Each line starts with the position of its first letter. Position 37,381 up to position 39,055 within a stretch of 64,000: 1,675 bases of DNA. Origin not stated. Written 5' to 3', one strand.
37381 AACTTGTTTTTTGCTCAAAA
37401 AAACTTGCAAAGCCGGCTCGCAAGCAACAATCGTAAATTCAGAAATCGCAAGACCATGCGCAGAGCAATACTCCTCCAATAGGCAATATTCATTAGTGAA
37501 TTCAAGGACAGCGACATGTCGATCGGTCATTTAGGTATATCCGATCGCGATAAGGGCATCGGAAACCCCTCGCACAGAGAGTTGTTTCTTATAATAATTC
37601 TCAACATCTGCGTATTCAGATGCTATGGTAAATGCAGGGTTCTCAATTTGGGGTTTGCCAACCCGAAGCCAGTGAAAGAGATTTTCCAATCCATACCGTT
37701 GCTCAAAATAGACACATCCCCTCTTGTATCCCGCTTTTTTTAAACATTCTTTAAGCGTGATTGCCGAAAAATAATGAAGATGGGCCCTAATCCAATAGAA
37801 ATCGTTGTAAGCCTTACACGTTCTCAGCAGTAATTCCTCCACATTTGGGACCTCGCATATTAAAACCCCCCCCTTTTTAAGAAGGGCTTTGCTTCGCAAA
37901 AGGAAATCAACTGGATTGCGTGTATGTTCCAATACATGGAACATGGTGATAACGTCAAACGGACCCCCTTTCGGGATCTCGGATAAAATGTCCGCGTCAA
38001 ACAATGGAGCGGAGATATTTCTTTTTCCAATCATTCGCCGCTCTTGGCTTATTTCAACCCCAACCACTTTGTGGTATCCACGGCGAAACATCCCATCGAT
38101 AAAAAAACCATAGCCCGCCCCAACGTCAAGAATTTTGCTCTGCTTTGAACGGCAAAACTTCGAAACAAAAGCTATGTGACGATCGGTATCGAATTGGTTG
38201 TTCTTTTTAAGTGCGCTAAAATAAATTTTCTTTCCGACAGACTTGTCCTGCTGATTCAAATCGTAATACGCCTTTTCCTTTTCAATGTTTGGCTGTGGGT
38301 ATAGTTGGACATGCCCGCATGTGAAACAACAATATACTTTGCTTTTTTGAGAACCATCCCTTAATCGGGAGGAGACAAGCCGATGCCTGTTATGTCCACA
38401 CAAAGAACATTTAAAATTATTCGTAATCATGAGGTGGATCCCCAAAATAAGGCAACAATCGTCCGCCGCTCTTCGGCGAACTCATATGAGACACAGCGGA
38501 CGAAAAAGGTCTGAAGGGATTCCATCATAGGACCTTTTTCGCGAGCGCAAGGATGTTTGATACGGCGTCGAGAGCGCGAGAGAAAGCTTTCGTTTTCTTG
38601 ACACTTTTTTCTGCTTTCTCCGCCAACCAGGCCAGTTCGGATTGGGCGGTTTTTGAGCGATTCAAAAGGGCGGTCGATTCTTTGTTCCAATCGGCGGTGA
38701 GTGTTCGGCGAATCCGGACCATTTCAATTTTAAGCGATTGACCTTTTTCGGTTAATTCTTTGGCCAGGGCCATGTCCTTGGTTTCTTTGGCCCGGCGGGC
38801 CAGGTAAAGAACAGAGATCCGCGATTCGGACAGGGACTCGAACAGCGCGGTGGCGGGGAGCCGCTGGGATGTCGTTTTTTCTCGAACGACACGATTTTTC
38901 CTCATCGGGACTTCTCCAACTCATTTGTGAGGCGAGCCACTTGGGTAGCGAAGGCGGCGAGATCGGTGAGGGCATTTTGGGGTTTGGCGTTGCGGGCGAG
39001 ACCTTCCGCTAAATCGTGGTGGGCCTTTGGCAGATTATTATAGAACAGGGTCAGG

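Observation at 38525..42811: GbsR-regulated operon coupling an M4 protealysin-like protease to an AlbA_2/ATPase-like protein, a lipoprotein and a coiled-coil protein through three ATGA overlaps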

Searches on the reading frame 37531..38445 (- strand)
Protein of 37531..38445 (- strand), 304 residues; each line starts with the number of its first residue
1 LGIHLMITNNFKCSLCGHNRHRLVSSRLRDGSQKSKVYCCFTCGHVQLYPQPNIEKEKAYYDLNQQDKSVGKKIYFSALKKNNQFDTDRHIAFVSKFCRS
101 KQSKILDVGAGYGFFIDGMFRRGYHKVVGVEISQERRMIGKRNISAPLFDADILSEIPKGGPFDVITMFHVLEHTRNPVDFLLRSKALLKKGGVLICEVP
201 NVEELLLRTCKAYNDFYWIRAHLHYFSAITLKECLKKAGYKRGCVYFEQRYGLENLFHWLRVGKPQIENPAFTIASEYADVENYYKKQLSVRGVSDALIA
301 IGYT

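Call 4: search_protein_families(library=pfam, proteins=[window:37531-38445:-], max_evalue=0.01)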
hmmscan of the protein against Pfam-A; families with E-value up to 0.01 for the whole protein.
window:37531-38445:- (304 aa): 8 families
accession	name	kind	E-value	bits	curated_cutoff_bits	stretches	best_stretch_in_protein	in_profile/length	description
PF13489.12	Methyltransf_23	-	5.8e-24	85.1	27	1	92-241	14-160/164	Methyltransferase domain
PF08241.18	Methyltransf_11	-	1.1e-12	48.8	21.2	1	106-197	1-95/95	Methyltransferase domain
PF08242.18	Methyltransf_12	-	8.5e-11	42.9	30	1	106-195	1-98/98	Methyltransferase domain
PF13649.12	Methyltransf_25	-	6.1e-10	40.1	27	1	105-193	1-97/97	Methyltransferase domain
PF13847.12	Methyltransf_31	-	2.1e-09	37.7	27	1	101-217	3-129/145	Methyltransferase domain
PF08003.17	Methyltransf_9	-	2.1e-09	37.3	23.8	1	100-241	114-261/315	Protein of unknown function (DUF1698)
PF02353.26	CMAS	-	0.0016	18.2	27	1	103-197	64-164/273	Mycolic acid cyclopropane synthetase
PF01728.25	FtsJ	-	0.0083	16.5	24.1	0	99-143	20-66/181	FtsJ-like methyltransferase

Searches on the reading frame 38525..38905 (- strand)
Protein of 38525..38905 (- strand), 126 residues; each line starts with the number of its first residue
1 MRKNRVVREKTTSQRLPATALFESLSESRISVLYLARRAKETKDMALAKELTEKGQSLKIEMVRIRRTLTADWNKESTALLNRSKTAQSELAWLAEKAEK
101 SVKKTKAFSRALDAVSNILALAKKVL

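Call 4: search_protein_families(library=pfam, proteins=[window:38525-38905:-], max_evalue=0.01)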
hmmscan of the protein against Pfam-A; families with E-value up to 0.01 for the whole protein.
window:38525-38905:- (126 aa): 0 families

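Call 5: search_protein_families(library=ncbifam, proteins=[window:38525-38905:-], max_evalue=0.01)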
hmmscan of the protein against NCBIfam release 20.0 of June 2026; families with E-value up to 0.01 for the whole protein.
window:38525-38905:- (126 aa): 0 families

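Call 6: search_protein_families(library=padloc, proteins=[window:38525-38905:-], max_evalue=0.01)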
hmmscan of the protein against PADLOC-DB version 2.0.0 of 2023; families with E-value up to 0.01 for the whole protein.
window:38525-38905:- (126 aa): 0 families

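Call 9: find_homologous_proteins(query=window:38525-38905:-, max_evalue=0.001)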
Query window:38525-38905:- (126 aa): 27 proteins with E <= 0.001 among 78 candidates.
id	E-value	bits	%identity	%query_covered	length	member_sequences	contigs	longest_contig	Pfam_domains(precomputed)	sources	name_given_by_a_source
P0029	3.8e-60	218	93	100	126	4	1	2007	-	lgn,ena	-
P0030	2.8e-52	193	83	100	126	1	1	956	-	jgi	jgi:regulator of replication initiation timing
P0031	3.4e-45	170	83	91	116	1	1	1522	-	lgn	-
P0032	1.4e-42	162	76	98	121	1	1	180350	-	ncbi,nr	ncbi:MAG: hypothetical protein IPN19_06415 [Elusimicrobia bacterium]|nr:hypothetical protein [Elusim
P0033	1.0e-39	153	81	84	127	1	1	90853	-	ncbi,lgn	-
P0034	2.5e-38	148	75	90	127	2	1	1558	-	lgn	-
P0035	1.8e-36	142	82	83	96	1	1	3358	-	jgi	jgi:hypothetical protein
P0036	2.2e-35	139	69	78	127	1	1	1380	-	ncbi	-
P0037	2.5e-34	136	67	90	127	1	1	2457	-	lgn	-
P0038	3.0e-34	135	66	86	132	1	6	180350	-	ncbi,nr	ncbi:MAG: hypothetical protein KBD85_03475 [Elusimicrobia bacterium]|nr:hypothetical protein [Elusim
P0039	3.8e-34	135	67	90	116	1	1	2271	-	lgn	-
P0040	1.1e-32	130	76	70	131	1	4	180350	-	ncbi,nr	ncbi:MAG: hypothetical protein KBD85_03825 [Elusimicrobia bacterium]|nr:hypothetical protein [Elusim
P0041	1.6e-32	130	65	89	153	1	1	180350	-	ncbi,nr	ncbi:MAG: hypothetical protein IPN19_06395 [Elusimicrobia bacterium]|nr:hypothetical protein [Elusim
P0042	5.2e-32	128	64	94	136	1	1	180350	-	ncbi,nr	ncbi:MAG: hypothetical protein IPN19_06405 [Elusimicrobia bacterium]|nr:hypothetical protein [Elusim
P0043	6.5e-32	128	59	98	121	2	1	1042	-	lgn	-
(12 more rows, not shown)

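Call 76: predict_structure(alignment_id=A7)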
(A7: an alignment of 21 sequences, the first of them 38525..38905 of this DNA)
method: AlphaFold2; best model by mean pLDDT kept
length: 126 residues; sequences in the alignment: 21
mean_pLDDT: 81.0   pTM: 0.49
mean pLDDT of the five models: 81.0, 79.5, 77.7, 76.8, 67.4
residues with pLDDT >= 90: 32; 70-90: 76; 50-70: 3; < 50: 15
segments of 3 or more residues with pLDDT < 50: 1-15
pLDDT, mean of each block of 10 residues (from residue 1): 43 54 83 91 92 90 82 84 90 87 88 89 80
secondary structure, 60 per line:
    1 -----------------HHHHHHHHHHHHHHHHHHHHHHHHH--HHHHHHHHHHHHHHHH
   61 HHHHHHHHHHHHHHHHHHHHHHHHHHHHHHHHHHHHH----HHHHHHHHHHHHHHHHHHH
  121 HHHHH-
elements in order: H18-42 H45-97 H102-125

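Call 78: fold_search(model_id=the predicted structure, library=pdb)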
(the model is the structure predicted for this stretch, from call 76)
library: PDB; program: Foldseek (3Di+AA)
matches with E <= 10: 104; with E <= 0.001: 0
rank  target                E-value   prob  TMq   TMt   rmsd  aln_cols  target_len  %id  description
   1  5yny_B                1.6e+00  0.54  0.39  0.42  16.7       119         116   13  Structure of house dust mite allergen Der F 21 in PEG2KMME (released 2019-03-13)
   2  5ynx_A                1.7e+00  0.60  0.38  0.41  15.9       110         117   12  Structure of house dust mite allergen Der f 21 in PEG400 (released 2019-03-13)
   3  9ryc_D                1.8e+00  0.57  0.41  0.45  23.1       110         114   11  Structure of human 1918 influenza A polymerase heterotrimer in complex with WSN NEP. (released 2025-12-24)
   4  5yny_A                1.8e+00  0.51  0.39  0.42  16.7       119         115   13  Structure of house dust mite allergen Der F 21 in PEG2KMME (released 2019-03-13)
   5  5yny_C                2.0e+00  0.60  0.39  0.43  16.0       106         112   14  Structure of house dust mite allergen Der F 21 in PEG2KMME (released 2019-03-13)
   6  8zlf_A                2.0e+00  0.21  0.31  0.21  23.6       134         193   13  Crystal structure of DH domain of FYVE Domain containing protein(FP10) from Entamoeba histolytica (released 2025-05-21)
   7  5yma                  2.1e+00  0.57  0.42  0.31   6.8       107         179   14  Crystal structure of ribosome assembly factor Efg1 (released 2018-01-17)
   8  9had_A                2.5e+00  0.54  0.36  0.39  15.1       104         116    9  Der f 21 dust mite allergen with computationally designed DerF21_b10 binder (released 2024-12-18)
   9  4dnk_A                2.7e+00  0.33  0.36  0.20  15.6        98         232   11  Crystal structure of a tyrosine 3-monooxygenase/tryptophan 5-monooxygenase activation protein, beta polypeptide (YWHAB (released 2012-02-22)
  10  8p1h_B                2.8e+00  0.30  0.35  0.19  15.6       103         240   14  Crystal structure of the chimera of human 14-3-3 zeta and phosphorylated cytoplasmic loop fragment of the alpha7 acety (released 2023-10-18)
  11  6fn9_A                2.8e+00  0.25  0.35  0.21  15.3        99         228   20  Mono- and bivalent 14-3-3 inhibitors for characterizing supramolecular lysine-PEG interactions in proteins (released 2018-07-04)
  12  6kzg_A                2.8e+00  0.25  0.34  0.20  15.6       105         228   17  14-3-3 protein in Complex with CIC S301 phosphorylated peptide (released 2020-09-30)
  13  6gn8_B                3.0e+00  0.33  0.36  0.20  15.7       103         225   16  Exoenzyme S from Pseudomonas aeruginosa in complex with human 14-3-3 protein beta, trimeric crystal form (released 2018-09-26)
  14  5n10_B                3.0e+00  0.33  0.36  0.20  15.4        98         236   11  Cucurbit[8]uril and 14-3-3 based binary bivalent supramolecular-protein assembly platform (released 2017-05-24)
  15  1yd8_G                3.0e+00  0.30  0.32  0.43  19.6       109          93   14  COMPLEX OF HUMAN GGA3 GAT DOMAIN AND UBIQUITIN (released 2005-02-22)
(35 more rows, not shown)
